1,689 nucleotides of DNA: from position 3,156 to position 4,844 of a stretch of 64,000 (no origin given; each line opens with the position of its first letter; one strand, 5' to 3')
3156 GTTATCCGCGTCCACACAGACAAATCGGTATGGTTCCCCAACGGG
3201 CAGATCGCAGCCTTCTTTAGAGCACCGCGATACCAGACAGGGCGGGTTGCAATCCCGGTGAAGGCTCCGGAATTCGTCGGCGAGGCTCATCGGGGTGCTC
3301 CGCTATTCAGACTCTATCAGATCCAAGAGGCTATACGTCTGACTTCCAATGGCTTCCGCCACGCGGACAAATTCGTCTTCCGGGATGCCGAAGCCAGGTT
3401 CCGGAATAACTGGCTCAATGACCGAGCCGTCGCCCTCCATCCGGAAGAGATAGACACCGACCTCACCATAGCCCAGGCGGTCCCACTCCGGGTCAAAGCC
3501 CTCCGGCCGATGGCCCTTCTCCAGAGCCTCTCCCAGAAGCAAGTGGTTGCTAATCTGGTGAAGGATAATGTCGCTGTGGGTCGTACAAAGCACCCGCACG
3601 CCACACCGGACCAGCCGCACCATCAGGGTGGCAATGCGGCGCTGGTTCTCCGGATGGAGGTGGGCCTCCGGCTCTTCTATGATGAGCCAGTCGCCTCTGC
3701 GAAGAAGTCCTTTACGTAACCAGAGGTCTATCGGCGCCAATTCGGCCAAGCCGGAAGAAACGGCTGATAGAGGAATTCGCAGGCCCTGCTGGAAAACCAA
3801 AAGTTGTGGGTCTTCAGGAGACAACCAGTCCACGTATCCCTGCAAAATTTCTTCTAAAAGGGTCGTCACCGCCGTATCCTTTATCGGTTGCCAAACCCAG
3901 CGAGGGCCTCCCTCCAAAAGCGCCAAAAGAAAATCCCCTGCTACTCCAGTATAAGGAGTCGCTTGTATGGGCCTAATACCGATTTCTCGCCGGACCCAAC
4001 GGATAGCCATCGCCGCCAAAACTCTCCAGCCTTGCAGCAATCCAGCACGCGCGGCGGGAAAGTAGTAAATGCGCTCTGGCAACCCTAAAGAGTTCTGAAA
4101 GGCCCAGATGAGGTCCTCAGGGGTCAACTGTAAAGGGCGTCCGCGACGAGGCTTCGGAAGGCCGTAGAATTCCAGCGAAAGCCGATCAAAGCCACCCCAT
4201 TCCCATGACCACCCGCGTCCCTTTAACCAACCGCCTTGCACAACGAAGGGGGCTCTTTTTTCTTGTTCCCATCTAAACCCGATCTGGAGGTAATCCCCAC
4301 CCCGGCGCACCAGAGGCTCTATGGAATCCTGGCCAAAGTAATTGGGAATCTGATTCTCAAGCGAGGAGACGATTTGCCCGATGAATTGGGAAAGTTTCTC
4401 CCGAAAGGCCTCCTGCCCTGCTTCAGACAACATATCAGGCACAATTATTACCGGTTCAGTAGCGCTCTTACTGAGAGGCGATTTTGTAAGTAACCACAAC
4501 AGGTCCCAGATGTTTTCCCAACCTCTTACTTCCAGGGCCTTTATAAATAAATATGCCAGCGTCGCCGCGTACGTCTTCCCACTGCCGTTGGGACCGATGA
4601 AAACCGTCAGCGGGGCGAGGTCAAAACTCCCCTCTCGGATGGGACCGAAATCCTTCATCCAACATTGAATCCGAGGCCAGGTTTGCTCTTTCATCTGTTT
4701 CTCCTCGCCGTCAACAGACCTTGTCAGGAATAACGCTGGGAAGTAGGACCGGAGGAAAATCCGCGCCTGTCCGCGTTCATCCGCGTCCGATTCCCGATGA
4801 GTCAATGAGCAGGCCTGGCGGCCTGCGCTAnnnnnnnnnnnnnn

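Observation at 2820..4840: AT-richer island encoding an ABC-type ATPase plus a Zn-ribbon/PD-(D/E)xK-like small protein: candidate two-gene defense module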

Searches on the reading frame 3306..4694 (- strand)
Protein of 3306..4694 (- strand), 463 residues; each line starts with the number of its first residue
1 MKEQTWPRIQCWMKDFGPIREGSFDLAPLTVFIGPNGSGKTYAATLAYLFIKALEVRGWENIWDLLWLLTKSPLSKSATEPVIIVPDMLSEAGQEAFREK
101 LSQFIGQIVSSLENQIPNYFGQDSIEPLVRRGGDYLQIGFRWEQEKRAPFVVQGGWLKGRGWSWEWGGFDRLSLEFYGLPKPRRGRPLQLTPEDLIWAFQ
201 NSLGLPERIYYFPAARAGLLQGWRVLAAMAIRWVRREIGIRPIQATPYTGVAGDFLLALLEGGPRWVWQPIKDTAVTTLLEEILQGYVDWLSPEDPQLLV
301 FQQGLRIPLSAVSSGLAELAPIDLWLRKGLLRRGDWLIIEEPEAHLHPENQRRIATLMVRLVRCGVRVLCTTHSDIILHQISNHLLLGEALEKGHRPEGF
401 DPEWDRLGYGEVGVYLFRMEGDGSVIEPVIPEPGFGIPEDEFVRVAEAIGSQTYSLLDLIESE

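Call 3: search_protein_families(library=pfam, proteins=[window:3306-4694:-], max_evalue=0.1)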
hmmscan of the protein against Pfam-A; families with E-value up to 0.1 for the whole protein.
window:3306-4694:- (463 aa): 3 families
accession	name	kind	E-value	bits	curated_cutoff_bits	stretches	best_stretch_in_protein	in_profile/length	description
PF13175.12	AAA_15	-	2.2e-17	64.2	32.1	2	301-377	291-373/374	AAA ATPase domain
PF13304.12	AAA_21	-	1.5e-15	58.5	27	1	301-378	227-303/304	AAA domain, putative AbiEii toxin, Type IV TA system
PF13476.12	AAA_23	-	0.00091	20.3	27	1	13-41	4-33/201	AAA domain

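Call 4: search_protein_families(library=padloc, proteins=[window:3306-4694:-], max_evalue=1)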
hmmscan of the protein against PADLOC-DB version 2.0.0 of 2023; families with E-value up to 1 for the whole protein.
window:3306-4694:- (463 aa): 117 families (the best 25 are shown)
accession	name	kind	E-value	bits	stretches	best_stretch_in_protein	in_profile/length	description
PDLC04033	PD-T4-4_A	-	5.7e-32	109.5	2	300-393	289-385/460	-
PDLC04664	PDC-M47A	-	5.2e-27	92.9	2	302-389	291-377/461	-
PDLC04032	PD-T4-4_A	-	7.7e-27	92.4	2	306-442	320-451/474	-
PDLC03878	NsnB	-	1.8e-21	75.3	2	306-382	211-285/345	-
PDLC02979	AriA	-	5.6e-20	70.5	2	300-377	289-372/373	-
PDLC02980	AriA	-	1.2e-17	62.8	2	301-378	227-303/304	-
PDLC04710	PDC-M56A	-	3.6e-14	50.5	2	304-380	204-287/382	-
PDLC04214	HEC-02A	-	9.4e-14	49.4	2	277-381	182-285/338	-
PDLC04213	HEC-02A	-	1.8e-13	48.8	1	274-381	174-279/337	-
PDLC04135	mad3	-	3.4e-11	41.3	2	332-385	282-334/374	mads_3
PDLC04707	PDC-M55A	-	2e-09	35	1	303-380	270-351/421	-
PDLC00096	GajA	-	2.5e-09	34.4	1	336-380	291-339/630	AAA ATPase domain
PDLC04389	PDC-M07A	-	4.5e-09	33.8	2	333-384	325-377/443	-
PDLC04146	HEC-02B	-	5.2e-09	33.6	1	303-381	208-286/344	-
PDLC00091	GajA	-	5.8e-09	33.3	1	336-380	299-344/627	AAA ATPase domain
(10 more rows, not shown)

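Call 5: search_protein_families(library=ncbifam, proteins=[window:3306-4694:-], max_evalue=1)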
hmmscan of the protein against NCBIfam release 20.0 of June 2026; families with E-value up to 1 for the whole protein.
window:3306-4694:- (463 aa): 25 families
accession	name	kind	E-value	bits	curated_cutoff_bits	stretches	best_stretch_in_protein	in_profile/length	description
NF047739.1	antiphage_MADS3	equivalog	4.5e-07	29.4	420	2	300-389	305-390/427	methylation-associated defense system AAA family ATPase MAD3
NF041760.1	PtuA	equivalog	1.6e-06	27.4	500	1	338-384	381-426/524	retron Ec78 anti-phage system effector ATPase PtuA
NF040873.1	AztA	equivalog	1.7e-05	24.5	220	1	327-379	131-183/191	zinc ABC transporter ATP-binding protein AztA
TIGR01166.1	cbiO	subfamily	0.00019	21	211.8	1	333-373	145-185/190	cobalt ABC transporter, ATP-binding protein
NF010068.0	PRK13548.1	equivalog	0.00068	18.8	261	1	334-373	162-201/261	heme ABC transporter ATP-binding protein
TIGR02673.1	FtsE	equivalog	0.0033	17.1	264.85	1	330-384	152-206/214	cell division ATP-binding protein FtsE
NF010159.0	PRK13638.1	equivalog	0.012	15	489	1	330-395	151-219/271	energy-coupling factor ABC transporter ATP-binding protein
TIGR03608.1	L_ocin_972_ABC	subfamily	0.013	15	254.85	1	328-382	147-201/206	putative bacteriocin export ABC transporter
NF011967.0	PRK15439.1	equivalog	0.015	13.8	586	1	327-384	152-209/510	autoinducer 2 ABC transporter ATP-binding protein LsrA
NF038234.1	retron_eff_Eco8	equivalog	0.018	13.6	250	0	337-381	276-328/679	retron Eco8 family effector endonuclease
NF008449.1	PRK11300.1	equivalog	0.02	14.2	362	1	330-387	168-226/255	high-affinity branched-chain amino acid ABC transporter ATP-binding protein LivG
NF047930.1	ABC_ATP_B6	equivalog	0.02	13.5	670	1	303-373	124-194/510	putative B6 ABC transporter ATP-binding protein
TIGR01188.1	drrA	subfamily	0.03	13.6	312.45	0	326-374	135-183/302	daunorubicin resistance ABC transporter, ATP-binding protein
NF002981.0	PRK03695.1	equivalog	0.041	13.2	281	0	332-393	154-218/253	vitamin B12 ABC transporter ATP-binding protein BtuD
TIGR03873.1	F420-0_ABC_ATP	hypoth_equivalog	0.082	12.1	372.4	0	29-42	29-42/256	putative F420-0 ABC transporter ATP-binding protein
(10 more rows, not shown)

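Call 22: find_homologous_proteins(query=window:3306-4694:-, max_evalue=0.00001)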
Query window:3306-4694:- (463 aa): 630 proteins with E <= 0.00001 among 8000 candidates; the best 120 are listed.
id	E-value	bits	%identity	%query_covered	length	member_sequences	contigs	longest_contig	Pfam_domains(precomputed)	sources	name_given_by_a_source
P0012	0.0e+0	1068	100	100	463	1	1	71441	PF13175.13,PF13304.13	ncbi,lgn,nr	ncbi:MAG: AAA family ATPase [Thermoflexales bacterium]|nr:AAA family ATPase [Thermoflexales bacteriu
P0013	1.1e-183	630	62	100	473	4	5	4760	PF13175.13,PF13304.13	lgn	-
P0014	3.1e-180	618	60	98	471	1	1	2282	PF13175.13,PF13304.13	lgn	-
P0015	5.8e-163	561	62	100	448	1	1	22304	PF13175.13,PF13304.13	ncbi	-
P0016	1.3e-161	557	60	100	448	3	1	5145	PF13175.13,PF02463.26,PF13304.13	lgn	-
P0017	3.8e-156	539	57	100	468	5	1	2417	PF13175.13,PF13304.13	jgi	jgi:predicted ATPase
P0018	1.6e-152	527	56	100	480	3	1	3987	PF13175.13,PF13304.13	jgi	-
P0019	4.1e-150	519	55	100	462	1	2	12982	PF13175.13,PF13476.13,PF13304.13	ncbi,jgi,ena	-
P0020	3.7e-149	516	55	100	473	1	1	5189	PF13175.13,PF13304.13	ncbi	-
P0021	3.7e-148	512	55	100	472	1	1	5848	PF13175.13,PF13304.13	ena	-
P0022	3.7e-145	503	54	100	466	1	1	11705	PF13175.13,PF13304.13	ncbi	-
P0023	3.4e-144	499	54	100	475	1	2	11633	PF13175.13,PF13304.13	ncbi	-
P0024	5.3e-140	486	55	98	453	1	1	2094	PF13175.13,PF02463.26,PF13304.13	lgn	-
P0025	6.7e-139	482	57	94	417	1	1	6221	PF13175.13,PF13304.13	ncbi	-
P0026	7.7e-87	310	41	97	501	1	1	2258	PF13175.13,PF13476.13,PF13304.13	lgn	-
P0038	8.1e-81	290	39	97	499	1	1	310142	PF13175.13,PF13476.13,PF13304.13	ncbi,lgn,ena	-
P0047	4.0e-79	285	41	98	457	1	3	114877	PF13175.13,PF13304.13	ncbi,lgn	-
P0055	1.4e-76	276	38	98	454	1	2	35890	PF13175.13,PF13304.13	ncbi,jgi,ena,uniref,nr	ncbi:AAA family ATPase [Thermoflexus sp.]|jgi:hypothetical protein|uniref:AAA family ATPase n=1 Tax=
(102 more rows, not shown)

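Call 33: find_related_loci(query=A3, collection=genome_contigs, flank=8000)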
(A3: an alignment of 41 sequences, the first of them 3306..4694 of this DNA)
Query A3 (463 aa) in genome_contigs; peptide patterns used: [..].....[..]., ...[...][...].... (x = any residue, [..] = any of these).
600 stretches matched a pattern (row limit reached: there are more); 168 encode a relative of the query (tblastn E <= 1e-3); the best 80 are kept; 79 distinct loci.
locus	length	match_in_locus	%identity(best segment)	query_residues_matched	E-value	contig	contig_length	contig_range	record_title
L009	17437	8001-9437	37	2-457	4e-74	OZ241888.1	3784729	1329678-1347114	MAG: Dehalococcoidia bacterium isolate 46affbec-5afd-4908-a2aa-6a71a6f589da genome assembly, chromosome: 1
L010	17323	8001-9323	35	13-456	3e-53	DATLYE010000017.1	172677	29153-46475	MAG TPA_asm: Bryobacteraceae bacterium isolate SMAG_U13264 k141_561478, whole genome shotgun sequence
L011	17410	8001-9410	29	8-463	2e-52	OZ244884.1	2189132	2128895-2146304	MAG: Nitrospirales bacterium isolate b0bdb081-a959-4647-96d4-40adf9d6ea11 genome assembly, chromosome: 1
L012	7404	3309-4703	32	9-453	2e-50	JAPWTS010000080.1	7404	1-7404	MAG: Thermofilales archaeon isolate RSNS8 scaffold_2094_c1, whole genome shotgun sequence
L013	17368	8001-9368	28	8-444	8e-48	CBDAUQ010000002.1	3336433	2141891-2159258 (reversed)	MAG: Cenarchaeum sp. isolate d8c039c0-47ae-4276-bf28-ececfd51b7c1 genome assembly, contig: contig_2, whole genome shotgu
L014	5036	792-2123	26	9-456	1e-45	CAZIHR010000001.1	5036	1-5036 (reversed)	MAG TPA_asm: uncultured Nitrosopumilaceae archaeon isolate SRP338948_co1_25 genome assembly, contig: k141_200618, whole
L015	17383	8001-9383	31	7-461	4e-44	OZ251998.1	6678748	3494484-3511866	MAG: Candidatus Poribacteria bacterium isolate 8f110123-501e-42ad-9d55-583bbc997c7d genome assembly, chromosome: 1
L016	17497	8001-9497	39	14-456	7e-44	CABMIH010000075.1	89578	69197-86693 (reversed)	uncultured archaeon isolate LFW-280_3_2 genome assembly, contig: LFW28032_77, whole genome shotgun sequence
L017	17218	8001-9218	31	2-394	2e-41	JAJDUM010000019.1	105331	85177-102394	MAG: Candidatus Poribacteria bacterium isolate jk18x1bzbins.78 k141_1552320, whole genome shotgun sequence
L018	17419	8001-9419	28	2-461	6e-41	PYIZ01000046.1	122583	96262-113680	MAG: Candidatus Poribacteria bacterium isolate PCPOR2b Ga0206366_146, whole genome shotgun sequence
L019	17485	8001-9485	30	4-456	3e-40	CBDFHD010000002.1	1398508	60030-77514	MAG: Candidatus Poribacteria bacterium isolate 3ddb7f14-4d05-4080-9b3f-f5d75a2c5508 genome assembly, contig: contig_2, w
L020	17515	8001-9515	29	9-461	5e-40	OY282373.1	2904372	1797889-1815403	MAG: uncultured Nitrospirales bacterium genome assembly, chromosome: 1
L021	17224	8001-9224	31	3-394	4e-39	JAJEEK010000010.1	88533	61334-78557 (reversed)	MAG: Candidatus Poribacteria bacterium isolate p16x34bins.28 k141_45542, whole genome shotgun sequence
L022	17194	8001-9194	31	7-447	6e-39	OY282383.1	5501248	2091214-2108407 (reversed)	MAG: uncultured Poribacteria bacterium isolate 7c199f84-8048-4b63-b208-6e17c6421a0a genome assembly, chromosome: 1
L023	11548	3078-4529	39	13-456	3e-38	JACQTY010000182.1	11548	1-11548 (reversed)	MAG: Chloroflexi bacterium isolate NC_groundwater_1423_Ag_S-0.65um_59_50 S_p65_S5_coassembly_k141_3705061, whole genome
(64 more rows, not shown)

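Call 35: find_encoding_contigs(protein=P0055, flank=8000, max_places=2)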
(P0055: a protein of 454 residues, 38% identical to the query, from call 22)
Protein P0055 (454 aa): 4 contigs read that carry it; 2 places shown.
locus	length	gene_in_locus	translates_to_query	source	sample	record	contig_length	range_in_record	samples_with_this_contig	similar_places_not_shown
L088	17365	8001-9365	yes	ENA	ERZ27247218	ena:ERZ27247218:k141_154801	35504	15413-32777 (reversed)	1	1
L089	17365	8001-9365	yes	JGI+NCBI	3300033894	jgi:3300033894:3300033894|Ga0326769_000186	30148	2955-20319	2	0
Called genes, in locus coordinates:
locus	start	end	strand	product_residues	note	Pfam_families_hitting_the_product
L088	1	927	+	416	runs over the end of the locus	PF05977:MFS_3, PF07690:MFS_1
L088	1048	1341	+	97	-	PF02686:GatC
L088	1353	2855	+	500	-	PF01425:Amidase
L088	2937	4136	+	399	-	PF08239:SH3_3, PF01551:Peptidase_M23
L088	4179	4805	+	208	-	PF14681:UPRTase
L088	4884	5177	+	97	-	-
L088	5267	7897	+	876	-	PF01368:DHH, PF02272:DHHA1, PF00571:CBS, PF01743:PolyA_pol, PF12627:PolyA_pol_RNAbd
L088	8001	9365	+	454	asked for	PF13175:AAA_15 (weak), PF13304:AAA_21, PF13175:AAA_15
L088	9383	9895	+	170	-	-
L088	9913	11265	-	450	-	PF01979:Amidohydro_1, PF07969:Amidohydro_3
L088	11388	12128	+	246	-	PF04250:DUF429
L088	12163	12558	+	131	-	PF03745:DUF309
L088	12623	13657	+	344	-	PF08240:ADH_N, PF00107:ADH_zinc_N, PF13602:ADH_zinc_N_2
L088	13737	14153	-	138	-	PF01050:MannoseP_isomer, PF02311:AraC_binding, PF07883:Cupin_2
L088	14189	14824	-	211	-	PF13521:AAA_28 (weak), PF02223:Thymidylate_kin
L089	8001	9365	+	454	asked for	PF13175:AAA_15 (weak), PF13304:AAA_21, PF13175:AAA_15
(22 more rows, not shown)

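Call 36: find_encoding_contigs(protein=P0038, flank=8000, max_places=1)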
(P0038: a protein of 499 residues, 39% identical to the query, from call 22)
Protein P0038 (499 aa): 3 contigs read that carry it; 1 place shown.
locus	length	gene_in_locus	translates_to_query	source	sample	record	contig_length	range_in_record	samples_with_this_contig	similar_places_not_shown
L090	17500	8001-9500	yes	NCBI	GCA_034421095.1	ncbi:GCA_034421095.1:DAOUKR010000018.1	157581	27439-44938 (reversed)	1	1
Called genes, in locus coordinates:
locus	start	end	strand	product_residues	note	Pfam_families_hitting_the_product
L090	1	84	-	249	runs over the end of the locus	PF00106:adh_short, PF08659:KR, PF13561:adh_short_C2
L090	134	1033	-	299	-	PF00296:Bac_luciferase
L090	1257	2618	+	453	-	PF21269:TreT_GT1, PF00534:Glycos_transf_1, PF13692:Glyco_trans_1_4, PF20706:GT4-conflict (weak), PF13524:Glyco_trans_1_2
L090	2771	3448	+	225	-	PF01325:Fe_dep_repress, PF02742:Fe_dep_repr_C, PF04023:FeoA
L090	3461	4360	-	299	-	PF00561:Abhydrolase_1, PF12146:Hydrolase_4, PF12697:Abhydrolase_6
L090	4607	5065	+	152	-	PF00293:NUDIX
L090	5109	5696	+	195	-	PF13302:Acetyltransf_3, PF00583:Acetyltransf_1, PF13523:Acetyltransf_8 (weak)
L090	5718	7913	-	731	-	PF00580:UvrD-helicase, PF13245:AAA_19, PF13604:AAA_30 (faint), PF13361:UvrD_C, PF13538:UvrD_C_2, PF21196:PcrA_UvrD_tudor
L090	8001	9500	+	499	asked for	PF13175:AAA_15, PF13476:AAA_23 (weak), PF13175:AAA_15, PF13304:AAA_21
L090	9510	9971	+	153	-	-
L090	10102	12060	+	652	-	PF16177:ACAS_N, PF00501:AMP-binding, PF13193:AMP-binding_C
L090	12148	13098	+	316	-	PF01073:3Beta_HSD, PF01370:Epimerase, PF02719:Polysacc_synt_2 (weak), PF04321:RmlD_sub_bind, PF05368:NmrA, PF07993:NAD_binding_4 (faint), PF13460:NAD_binding_10, PF16363:GDP_Man_Dehyd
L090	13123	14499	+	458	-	PF08245:Mur_ligase_M, PF02875:Mur_ligase_C, PF27239:FOL3_C (weak)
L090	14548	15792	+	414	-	PF00109:ketoacyl-synt, PF02801:Ketoacyl-synt_C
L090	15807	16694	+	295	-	PF05853:BKACE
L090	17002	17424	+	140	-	PF00903:Glyoxalase, PF13669:Glyoxalase_4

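Call 37: find_encoding_contigs(protein=P0047, flank=8000, max_places=1)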
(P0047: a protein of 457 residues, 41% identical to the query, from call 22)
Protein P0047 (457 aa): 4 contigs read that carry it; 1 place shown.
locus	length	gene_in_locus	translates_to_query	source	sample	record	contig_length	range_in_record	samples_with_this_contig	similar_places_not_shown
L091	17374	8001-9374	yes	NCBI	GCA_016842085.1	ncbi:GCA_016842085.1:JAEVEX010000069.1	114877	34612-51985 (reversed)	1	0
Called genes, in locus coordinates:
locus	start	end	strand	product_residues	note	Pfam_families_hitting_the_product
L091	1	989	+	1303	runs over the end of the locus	PF04563:RNA_pol_Rpb2_1, PF04561:RNA_pol_Rpb2_2, PF04565:RNA_pol_Rpb2_3, PF10385:RNA_pol_Rpb2_45, PF00562:RNA_pol_Rpb2_6, PF04560:RNA_pol_Rpb2_7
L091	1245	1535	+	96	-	PF02686:GatC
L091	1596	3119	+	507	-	PF01425:Amidase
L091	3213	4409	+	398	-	PF08239:SH3_3, PF01551:Peptidase_M23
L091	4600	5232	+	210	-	PF14681:UPRTase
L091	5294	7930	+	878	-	PF01368:DHH, PF02272:DHHA1, PF00571:CBS, PF01743:PolyA_pol, PF12627:PolyA_pol_RNAbd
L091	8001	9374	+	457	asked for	PF13175:AAA_15 (weak), PF13304:AAA_21, PF13175:AAA_15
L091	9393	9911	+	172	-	-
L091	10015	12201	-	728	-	PF07719:TPR_2 (faint), PF09976:TPR_21 (faint), PF13174:TPR_6 (faint), PF13428:TPR_14 (faint), PF13432:TPR_16 (weak), PF14559:TPR_19 (weak), PF13432:TPR_16 (weak), PF01464:SLT, +1 more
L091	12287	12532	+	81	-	-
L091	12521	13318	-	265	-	PF01479:S4, PF01728:FtsJ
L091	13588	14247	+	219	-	-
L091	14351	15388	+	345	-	PF00953:Glycos_transf_4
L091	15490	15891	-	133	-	PF09685:MamF_MmsF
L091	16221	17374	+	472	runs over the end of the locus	PF02403:Seryl_tRNA_N, PF00587:tRNA-synt_2b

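Call 51: find_related_loci(query=A3, collection=viral_contigs, flank=6000)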
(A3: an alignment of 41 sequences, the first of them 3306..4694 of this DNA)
Query A3 (463 aa) in viral_contigs; peptide patterns used: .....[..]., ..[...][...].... (x = any residue, [..] = any of these).
209 stretches matched a pattern; 46 encode a relative of the query (tblastn E <= 1e-3); 46 distinct loci.
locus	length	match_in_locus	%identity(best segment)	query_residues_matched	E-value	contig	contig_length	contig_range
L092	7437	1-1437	24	9-457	1e-22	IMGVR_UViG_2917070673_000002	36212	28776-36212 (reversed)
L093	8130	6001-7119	28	14-391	1e-20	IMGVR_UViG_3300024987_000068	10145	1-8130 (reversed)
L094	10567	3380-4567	25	20-447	3e-20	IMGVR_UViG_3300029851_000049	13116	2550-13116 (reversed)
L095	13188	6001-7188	25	20-447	3e-20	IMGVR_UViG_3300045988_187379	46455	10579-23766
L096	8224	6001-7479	26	8-461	2e-19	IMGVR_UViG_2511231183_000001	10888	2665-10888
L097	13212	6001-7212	24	9-447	6e-19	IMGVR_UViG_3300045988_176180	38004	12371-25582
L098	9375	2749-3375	30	211-417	1e-18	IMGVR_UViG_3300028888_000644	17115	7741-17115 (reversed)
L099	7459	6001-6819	24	200-458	1e-18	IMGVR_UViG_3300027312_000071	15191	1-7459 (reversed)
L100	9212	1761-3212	22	4-457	7e-22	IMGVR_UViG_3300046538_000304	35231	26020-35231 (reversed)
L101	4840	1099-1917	25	200-458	1e-18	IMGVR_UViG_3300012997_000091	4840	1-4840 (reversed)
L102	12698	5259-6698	23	8-457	4e-23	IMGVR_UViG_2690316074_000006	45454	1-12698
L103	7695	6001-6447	32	307-456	4e-18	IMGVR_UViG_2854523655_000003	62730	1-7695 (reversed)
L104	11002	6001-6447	32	307-456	5e-18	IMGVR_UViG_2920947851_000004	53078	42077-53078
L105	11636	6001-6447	32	307-456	5e-18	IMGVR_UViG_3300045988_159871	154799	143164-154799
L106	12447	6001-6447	32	307-456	5e-18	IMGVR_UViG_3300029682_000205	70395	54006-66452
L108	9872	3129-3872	26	209-457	7e-18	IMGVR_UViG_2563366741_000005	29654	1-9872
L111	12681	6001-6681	27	239-462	3e-16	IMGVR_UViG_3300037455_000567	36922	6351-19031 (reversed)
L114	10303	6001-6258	42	307-390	7e-14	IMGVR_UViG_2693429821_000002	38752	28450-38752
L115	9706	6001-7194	31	8-389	8e-14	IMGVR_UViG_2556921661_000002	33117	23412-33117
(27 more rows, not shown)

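Call 57: search_protein_families(library=padloc, proteins=[L092:1470-2081:+, L093:7331-7882:+, L094:4585-5289:+, L099:6848-7414:+, L103:6463-7059:+, L108:3887-4495:+, L111:6692-7324:+, L114:6495-7064:+, L115:7433-8005:+, L097:7263-7934:+], max_evalue=0.01)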
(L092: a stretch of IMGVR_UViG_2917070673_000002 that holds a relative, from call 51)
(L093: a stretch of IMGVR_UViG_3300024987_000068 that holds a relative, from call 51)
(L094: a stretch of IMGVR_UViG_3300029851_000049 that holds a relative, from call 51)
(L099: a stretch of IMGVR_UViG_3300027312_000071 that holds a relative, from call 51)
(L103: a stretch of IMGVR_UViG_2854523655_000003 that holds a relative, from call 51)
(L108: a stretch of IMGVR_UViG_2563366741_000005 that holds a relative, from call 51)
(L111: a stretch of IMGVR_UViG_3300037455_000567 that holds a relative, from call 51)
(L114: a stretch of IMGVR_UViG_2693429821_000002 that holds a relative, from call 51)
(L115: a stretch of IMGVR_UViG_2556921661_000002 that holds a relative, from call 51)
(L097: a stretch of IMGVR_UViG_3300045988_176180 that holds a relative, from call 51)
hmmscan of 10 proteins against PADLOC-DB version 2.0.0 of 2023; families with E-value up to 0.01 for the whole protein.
L092:1470-2081:+ (204 aa): 0 families

L093:7331-7882:+ (184 aa): 0 families

L094:4585-5289:+ (235 aa): 0 families

L099:6848-7414:+ (189 aa): 0 families

L103:6463-7059:+ (199 aa): 0 families

L108:3887-4495:+ (203 aa): 0 families

L111:6692-7324:+ (211 aa): 1 family
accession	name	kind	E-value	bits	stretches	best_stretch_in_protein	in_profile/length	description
PDLC04668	PDC-M47B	-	0.0092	13.7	0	46-103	52-108/186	-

L114:6495-7064:+ (190 aa): 0 families

L115:7433-8005:+ (191 aa): 0 families

L097:7263-7934:+ (224 aa): 1 family
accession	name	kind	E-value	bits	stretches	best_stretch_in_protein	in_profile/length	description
PDLC04035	PD-T4-4_B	-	0.0011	16.6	0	48-121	66-136/206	-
